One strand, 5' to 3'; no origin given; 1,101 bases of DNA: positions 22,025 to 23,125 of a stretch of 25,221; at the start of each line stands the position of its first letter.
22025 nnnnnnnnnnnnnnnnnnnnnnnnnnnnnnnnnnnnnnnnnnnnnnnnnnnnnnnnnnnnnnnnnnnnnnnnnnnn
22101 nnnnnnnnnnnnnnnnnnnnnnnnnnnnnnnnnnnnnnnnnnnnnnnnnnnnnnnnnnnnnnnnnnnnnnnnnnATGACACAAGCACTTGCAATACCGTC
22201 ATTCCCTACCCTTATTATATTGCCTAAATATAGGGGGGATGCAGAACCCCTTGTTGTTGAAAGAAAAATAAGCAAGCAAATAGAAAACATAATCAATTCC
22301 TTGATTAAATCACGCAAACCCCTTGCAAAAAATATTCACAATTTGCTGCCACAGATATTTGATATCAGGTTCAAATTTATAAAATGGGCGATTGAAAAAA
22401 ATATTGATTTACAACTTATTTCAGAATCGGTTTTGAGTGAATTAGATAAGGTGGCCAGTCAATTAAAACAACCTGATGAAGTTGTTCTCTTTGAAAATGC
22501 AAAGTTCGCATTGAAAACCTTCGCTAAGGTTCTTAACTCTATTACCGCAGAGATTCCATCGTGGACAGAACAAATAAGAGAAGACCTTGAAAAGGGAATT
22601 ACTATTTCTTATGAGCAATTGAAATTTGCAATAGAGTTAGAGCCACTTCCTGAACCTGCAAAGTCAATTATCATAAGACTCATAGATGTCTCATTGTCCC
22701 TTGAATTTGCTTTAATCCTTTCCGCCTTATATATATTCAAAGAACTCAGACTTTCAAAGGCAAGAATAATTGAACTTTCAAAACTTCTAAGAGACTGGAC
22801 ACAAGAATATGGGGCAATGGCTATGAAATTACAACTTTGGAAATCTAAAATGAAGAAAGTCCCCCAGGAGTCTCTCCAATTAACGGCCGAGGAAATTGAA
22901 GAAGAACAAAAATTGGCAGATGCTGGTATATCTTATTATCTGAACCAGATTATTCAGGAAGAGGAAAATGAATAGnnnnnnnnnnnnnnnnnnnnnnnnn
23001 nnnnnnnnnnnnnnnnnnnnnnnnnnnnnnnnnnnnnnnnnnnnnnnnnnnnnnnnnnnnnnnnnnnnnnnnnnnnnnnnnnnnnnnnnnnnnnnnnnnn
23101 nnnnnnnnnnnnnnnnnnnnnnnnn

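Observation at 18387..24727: Four-gene overlapping operon: MmeI-like nuclease-methyltransferase + 266-aa unknown + MazF + short BrxL-like ATPase (candidate undescribed composite defence system)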

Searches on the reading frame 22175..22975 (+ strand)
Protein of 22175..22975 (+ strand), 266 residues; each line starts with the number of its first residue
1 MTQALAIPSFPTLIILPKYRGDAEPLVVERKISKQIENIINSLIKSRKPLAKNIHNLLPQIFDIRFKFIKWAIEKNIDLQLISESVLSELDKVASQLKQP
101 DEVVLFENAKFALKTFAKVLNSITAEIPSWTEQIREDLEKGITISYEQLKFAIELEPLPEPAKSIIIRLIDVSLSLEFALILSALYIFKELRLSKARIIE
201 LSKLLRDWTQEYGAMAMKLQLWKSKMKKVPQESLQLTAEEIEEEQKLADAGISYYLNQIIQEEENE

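Call 3: search_protein_families(library=pfam, proteins=[window:22175-22975:+], max_evalue=0.01)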
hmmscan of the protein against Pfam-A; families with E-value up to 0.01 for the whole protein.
window:22175-22975:+ (266 aa): 0 families

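Call 4: search_protein_families(library=padloc, proteins=[window:22175-22975:+], max_evalue=0.01)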
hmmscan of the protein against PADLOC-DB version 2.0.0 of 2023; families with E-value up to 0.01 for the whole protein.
window:22175-22975:+ (266 aa): 0 families

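Call 7: search_protein_families(library=ncbifam, proteins=[window:22175-22975:+], max_evalue=0.01)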
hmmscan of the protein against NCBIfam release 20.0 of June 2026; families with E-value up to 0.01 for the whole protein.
window:22175-22975:+ (266 aa): 0 families

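Call 11: find_homologous_proteins(query=window:22175-22975:+, max_evalue=0.001)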
Query window:22175-22975:+ (266 aa): 3 proteins with E <= 0.001 among 1716 candidates.
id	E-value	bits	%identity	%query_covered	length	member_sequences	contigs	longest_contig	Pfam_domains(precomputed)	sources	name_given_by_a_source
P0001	4.9e-159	545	100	100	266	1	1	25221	-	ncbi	-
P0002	1.1e-81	292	57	100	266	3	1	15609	-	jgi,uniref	uniref:Uncharacterized protein n=1 Tax=candidate division WOR-3 bacterium TaxID=2052148 RepID=A0A7C4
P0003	2.3e-44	170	48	84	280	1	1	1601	-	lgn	-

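Call 12: find_encoding_contigs(protein=P0002, flank=10000)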
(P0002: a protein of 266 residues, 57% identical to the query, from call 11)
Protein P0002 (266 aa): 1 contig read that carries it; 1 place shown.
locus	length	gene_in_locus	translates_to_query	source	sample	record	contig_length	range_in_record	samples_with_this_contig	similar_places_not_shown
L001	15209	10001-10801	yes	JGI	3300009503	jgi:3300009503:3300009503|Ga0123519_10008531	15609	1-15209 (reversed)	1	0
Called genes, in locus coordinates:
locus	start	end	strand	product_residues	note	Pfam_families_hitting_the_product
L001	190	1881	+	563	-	PF01368:DHH, PF02272:DHHA1, PF17768:RecJ_OB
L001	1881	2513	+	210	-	PF02578:Cu-oxidase_4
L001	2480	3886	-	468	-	PF01936:NYN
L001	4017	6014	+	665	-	PF03415:Peptidase_C11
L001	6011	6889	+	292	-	PF01112:Asparaginase_2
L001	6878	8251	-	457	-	PF17125:Methyltr_RsmF_N, PF01189:Methyltr_RsmB-F, PF13636:Methyltranf_PUA (weak)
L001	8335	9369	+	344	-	PF00154:RecA_N, PF06745:ATPase (weak), PF08423:Rad51, PF27531:MT3502_N (weak), PF21096:RecA_C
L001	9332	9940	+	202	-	PF27462:RecX_N, PF21982:RecX_HTH1, PF02631:RecX_HTH2, PF21981:RecX_HTH3 (weak)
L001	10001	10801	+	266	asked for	-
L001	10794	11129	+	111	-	PF02452:PemK_toxin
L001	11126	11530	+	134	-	PF20442:BrxL_N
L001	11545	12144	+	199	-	PF13337:BrxL_ATPase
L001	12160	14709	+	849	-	PF01411:tRNA-synt_2c, PF07973:tRNA_SAD, PF02272:DHHA1 (faint)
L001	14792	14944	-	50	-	-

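Call 13: find_encoding_contigs(protein=P0003, flank=10000)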
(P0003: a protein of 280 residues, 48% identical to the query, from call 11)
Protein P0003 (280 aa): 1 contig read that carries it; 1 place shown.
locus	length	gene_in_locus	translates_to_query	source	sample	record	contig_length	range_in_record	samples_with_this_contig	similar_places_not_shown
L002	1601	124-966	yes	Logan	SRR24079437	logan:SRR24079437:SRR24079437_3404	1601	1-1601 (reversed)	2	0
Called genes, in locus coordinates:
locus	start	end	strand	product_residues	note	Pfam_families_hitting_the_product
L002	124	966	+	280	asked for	-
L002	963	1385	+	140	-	PF01850:PIN, PF13470:PIN_3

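Call 14: find_encoding_contigs(protein=P0001, flank=10000)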
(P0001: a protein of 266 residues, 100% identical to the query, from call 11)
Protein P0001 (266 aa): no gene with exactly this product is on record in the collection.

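Call 45: search_solved_structures(query=A1, max_evalue=1)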
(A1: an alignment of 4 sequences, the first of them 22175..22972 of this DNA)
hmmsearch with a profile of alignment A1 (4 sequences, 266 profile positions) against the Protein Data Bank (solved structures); distinct sequences matched with E-value up to 1: 0.
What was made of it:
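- Tried and rejected: A profile search of PDB sequences gave nothing (call 45).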

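Call 57: search_protein_representatives(alignment_id=A3)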
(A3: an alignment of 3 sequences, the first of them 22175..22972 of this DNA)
Query: 3 sequences, 266 profile positions. Proteins with E-value up to 0.001 (for the whole library): 187; up to 1e-10: 75; up to 1e-30: 7. The best 150 are listed.
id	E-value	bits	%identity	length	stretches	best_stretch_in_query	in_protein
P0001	2.7e-134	463.1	-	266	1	1-266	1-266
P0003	8.1e-126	435.3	-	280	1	2-266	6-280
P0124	5.2e-49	183.5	-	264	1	7-264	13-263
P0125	6.4e-46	173.3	-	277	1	31-264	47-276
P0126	9.4e-45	169.5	-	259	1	23-264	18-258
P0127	2.7e-40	154.9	-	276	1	9-265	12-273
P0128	3.4e-38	148.0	-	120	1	149-263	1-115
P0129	3.3e-26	108.7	-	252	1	25-264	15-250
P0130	5.9e-25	104.6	-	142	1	7-137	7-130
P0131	8.3e-25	104.1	-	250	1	30-264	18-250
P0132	1.2e-22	97.1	-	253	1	34-257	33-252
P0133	6.0e-22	94.7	-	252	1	30-263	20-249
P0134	1.7e-20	90.0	-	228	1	33-263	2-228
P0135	3.5e-20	88.9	-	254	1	15-257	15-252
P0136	4.5e-19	85.3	-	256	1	25-255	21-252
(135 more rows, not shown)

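Call 59: find_encoding_contigs(protein=P0124, flank=4000, max_places=2)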
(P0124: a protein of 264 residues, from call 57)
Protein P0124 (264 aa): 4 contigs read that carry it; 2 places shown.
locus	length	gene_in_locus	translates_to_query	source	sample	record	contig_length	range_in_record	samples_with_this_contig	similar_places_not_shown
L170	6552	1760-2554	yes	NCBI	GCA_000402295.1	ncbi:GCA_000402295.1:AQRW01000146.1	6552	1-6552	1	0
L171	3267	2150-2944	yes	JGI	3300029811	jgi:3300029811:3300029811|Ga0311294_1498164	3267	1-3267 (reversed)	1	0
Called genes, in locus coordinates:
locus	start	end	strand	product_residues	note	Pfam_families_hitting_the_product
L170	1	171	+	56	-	?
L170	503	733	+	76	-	-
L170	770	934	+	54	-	-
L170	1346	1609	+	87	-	PF00589:Phage_integrase (weak)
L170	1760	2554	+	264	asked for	-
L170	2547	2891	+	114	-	PF02452:PemK_toxin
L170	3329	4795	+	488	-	PF13384:HTH_23 (faint), PF13936:HTH_38 (weak), PF00665:rve, PF22483:Mu-transpos_C_2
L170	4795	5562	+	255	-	PF01695:IstB_IS21, PF00308:Bac_DnaA (weak)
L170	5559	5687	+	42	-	-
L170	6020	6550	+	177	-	?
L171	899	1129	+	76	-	-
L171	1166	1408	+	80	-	PF01527:HTH_Tnp_1 (weak)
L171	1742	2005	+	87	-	PF00589:Phage_integrase (weak)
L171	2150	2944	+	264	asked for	-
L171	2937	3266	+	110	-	?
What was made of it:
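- Gene-2-like + MazF pairs stand alone beside IS elements (call 59).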

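Call 71: predict_structure(alignment_id=A5)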
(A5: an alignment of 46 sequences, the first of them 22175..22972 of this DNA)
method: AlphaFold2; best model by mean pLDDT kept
length: 266 residues; sequences in the alignment: 46
mean_pLDDT: 88.7   pTM: 0.80
mean pLDDT of the five models: 88.7, 88.5, 88.0, 86.6, 86.5
residues with pLDDT >= 90: 166; 70-90: 68; 50-70: 32; < 50: 0
segments of 3 or more residues with pLDDT < 50: none
pLDDT, mean of each block of 10 residues (from residue 1): 57 59 76 93 96 98 93 88 89 95 98 94 87 87 93 97 97 97 94 97 98 96 75 74 88 89 89
secondary structure, 60 per line:
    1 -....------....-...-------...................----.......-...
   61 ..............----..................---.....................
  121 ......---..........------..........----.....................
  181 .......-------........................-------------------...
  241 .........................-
elements in order: H2-5 H12-15 H27-45 H50-56 H58-74 H79-96 H100-126 H130-139 H146-155 H160-187 H195-218 H238-265

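Call 75: fold_search(model_id=the predicted structure, library=pdb)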
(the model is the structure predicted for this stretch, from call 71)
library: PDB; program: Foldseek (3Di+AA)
matches with E <= 10: 452; with E <= 0.001: 0
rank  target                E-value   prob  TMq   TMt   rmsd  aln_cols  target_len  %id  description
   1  1x90_A                2.8e-01  0.44  0.19  0.29  14.7       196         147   11  Crystal structure of mutant form B of a pectin methylesterase inhibitor from Arabidopsis (released 2004-12-28)
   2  6z0c_B                3.5e-01  0.12  0.14  0.18  18.0       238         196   11  Structure of in silico modelled artificial Maquette-3 protein (released 2021-03-17)
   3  6xz6_A                5.8e-01  0.15  0.19  0.22  22.3       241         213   12  Structure of the trypanosome brucei factor H receptor bound to domain D5 of bovine factor H (released 2020-03-25)
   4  6z0c_C                5.8e-01  0.12  0.15  0.19  17.7       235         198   11  Structure of in silico modelled artificial Maquette-3 protein (released 2021-03-17)
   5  8b94_B                6.0e-01  0.13  0.16  0.17  20.4       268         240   12  Crystal structure of PPARG and NCOR2 with BAY-5516, an inverse agonist (released 2022-12-28)
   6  8qae_A                6.6e-01  0.15  0.18  0.21  13.7       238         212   17  X-ray crystal structure of a de novo designed single-chain antiparallel 6-helix alpha-helical barrel, sc-apCC-6-SLLA (released 2024-07-03)
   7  1x8z_A                6.9e-01  0.33  0.19  0.28  13.1       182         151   12  Crystal structure of a pectin methylesterase inhibitor from Arabidopsis thaliana (released 2004-12-28)
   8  6z0c_A                6.9e-01  0.11  0.15  0.19  17.7       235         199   11  Structure of in silico modelled artificial Maquette-3 protein (released 2021-03-17)
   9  1x91                  9.9e-01  0.25  0.20  0.30  10.7       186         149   11  Crystal structure of mutant form A of a pectin methylesterase inhibitor from Arabidopsis (released 2004-12-28)
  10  8p4y                  9.9e-01  0.08  0.14  0.17  20.2       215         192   16  Coiled-coil protein origami triangle (released 2023-08-02)
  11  5wb2_A                1.0e+00  0.15  0.20  0.14  16.1       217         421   13  US28 bound to engineered chemokine CX3CL1.35 and nanobodies (released 2018-06-13)
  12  8d9p                  1.0e+00  0.08  0.14  0.18  16.9       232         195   11  De Novo Photosynthetic Reaction Center Protein Equipped with Heme B and Mn(II) cations (released 2022-09-28)
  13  8b92_B                1.1e+00  0.09  0.14  0.15  20.6       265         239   13  Crystal structure of PPARG and NCOR2 with an inverse agonist (compound SI-2) (released 2022-12-28)
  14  4wpe                  1.2e+00  0.18  0.19  0.18  39.0       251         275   13  Crystal Structure of Hof1p F-BAR domain (released 2014-12-24)
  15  5q0q_A                1.2e+00  0.08  0.15  0.18  16.5       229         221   12  Ligand binding to FARNESOID-X-RECEPTOR (released 2017-07-05)
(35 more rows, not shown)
